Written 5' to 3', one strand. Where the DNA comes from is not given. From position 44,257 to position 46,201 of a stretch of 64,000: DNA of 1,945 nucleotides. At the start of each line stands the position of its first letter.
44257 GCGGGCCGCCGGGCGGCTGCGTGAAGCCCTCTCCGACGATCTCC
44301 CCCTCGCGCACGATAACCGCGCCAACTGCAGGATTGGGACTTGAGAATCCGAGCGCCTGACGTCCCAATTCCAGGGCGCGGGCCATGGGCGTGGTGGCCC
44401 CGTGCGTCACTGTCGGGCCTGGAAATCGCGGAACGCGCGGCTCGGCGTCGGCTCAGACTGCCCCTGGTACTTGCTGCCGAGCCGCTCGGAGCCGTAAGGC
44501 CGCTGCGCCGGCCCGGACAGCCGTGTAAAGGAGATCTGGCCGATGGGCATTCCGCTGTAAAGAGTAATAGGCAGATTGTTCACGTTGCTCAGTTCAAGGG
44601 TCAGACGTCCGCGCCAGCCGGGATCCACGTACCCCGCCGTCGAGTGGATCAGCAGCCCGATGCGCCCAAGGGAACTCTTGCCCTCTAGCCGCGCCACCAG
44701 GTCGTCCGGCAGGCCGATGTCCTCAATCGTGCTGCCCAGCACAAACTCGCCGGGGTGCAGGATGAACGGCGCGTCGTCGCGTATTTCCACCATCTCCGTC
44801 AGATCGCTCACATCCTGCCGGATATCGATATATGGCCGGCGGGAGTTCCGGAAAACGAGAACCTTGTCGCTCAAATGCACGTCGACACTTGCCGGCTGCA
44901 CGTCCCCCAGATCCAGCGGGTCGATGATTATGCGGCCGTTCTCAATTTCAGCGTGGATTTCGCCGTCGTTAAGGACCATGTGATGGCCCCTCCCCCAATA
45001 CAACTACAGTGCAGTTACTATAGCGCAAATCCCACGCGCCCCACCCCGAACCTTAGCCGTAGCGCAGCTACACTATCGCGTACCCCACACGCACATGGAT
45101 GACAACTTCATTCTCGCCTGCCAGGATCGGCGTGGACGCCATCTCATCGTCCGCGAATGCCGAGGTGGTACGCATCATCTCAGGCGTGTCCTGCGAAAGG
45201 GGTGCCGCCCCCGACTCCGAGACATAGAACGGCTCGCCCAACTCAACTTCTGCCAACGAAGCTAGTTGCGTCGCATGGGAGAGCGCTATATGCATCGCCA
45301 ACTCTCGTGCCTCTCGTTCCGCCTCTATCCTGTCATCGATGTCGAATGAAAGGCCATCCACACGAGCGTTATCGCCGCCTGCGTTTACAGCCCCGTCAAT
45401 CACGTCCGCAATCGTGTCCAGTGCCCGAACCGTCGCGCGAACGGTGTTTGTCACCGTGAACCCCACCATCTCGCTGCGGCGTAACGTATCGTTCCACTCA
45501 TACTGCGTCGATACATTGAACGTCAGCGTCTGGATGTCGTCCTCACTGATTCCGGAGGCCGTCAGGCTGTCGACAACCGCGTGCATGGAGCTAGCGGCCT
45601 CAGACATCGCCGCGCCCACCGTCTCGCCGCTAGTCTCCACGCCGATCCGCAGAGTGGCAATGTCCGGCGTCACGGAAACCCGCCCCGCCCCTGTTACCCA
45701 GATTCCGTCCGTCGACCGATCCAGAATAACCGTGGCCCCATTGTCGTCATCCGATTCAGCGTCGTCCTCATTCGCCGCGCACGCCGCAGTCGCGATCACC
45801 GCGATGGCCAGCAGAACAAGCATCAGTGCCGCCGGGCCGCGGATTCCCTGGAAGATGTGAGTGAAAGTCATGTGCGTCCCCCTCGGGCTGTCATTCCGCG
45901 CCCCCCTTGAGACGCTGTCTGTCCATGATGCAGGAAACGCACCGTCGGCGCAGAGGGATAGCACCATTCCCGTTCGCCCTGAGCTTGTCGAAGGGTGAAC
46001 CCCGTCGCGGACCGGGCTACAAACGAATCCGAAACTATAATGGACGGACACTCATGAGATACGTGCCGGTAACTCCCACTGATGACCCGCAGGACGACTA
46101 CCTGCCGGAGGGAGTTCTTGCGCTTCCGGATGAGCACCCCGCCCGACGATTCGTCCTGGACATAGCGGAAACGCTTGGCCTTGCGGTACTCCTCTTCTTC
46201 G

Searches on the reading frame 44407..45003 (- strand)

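Call 47: search_protein_families(library=pfam, proteins=[window:44407-45003:-], max_evalue=0.00001)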
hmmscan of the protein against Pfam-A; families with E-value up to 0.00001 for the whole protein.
window:44407-45003:- (198 aa): 3 families
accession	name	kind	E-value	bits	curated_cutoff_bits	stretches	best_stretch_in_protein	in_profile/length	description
PF22769.1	DCD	-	1e-48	165.8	27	1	10-161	1-152/153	dCTP deaminase-like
PF06559.16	DCD_N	-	2.2e-10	41.1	21.4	1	10-160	4-161/164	2'-deoxycytidine 5'-triphosphate deaminase (DCD) N-terminal domain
PF22569.1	DCD_C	-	2.5e-09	37.2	22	1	46-183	39-185/192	2'-deoxycytidine 5'-triphosphate deaminase (DCD), C-terminal domain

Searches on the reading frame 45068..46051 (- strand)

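Call 47: search_protein_families(library=pfam, proteins=[window:45068-46051:-], max_evalue=0.00001)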
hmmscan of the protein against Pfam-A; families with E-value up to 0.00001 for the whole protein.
window:45068-46051:- (327 aa): 1 family
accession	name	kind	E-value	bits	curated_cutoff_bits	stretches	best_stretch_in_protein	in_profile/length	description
PF04402.19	SIMPL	-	2.9e-46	158.7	25.2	1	119-324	3-205/205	Protein of unknown function (DUF541)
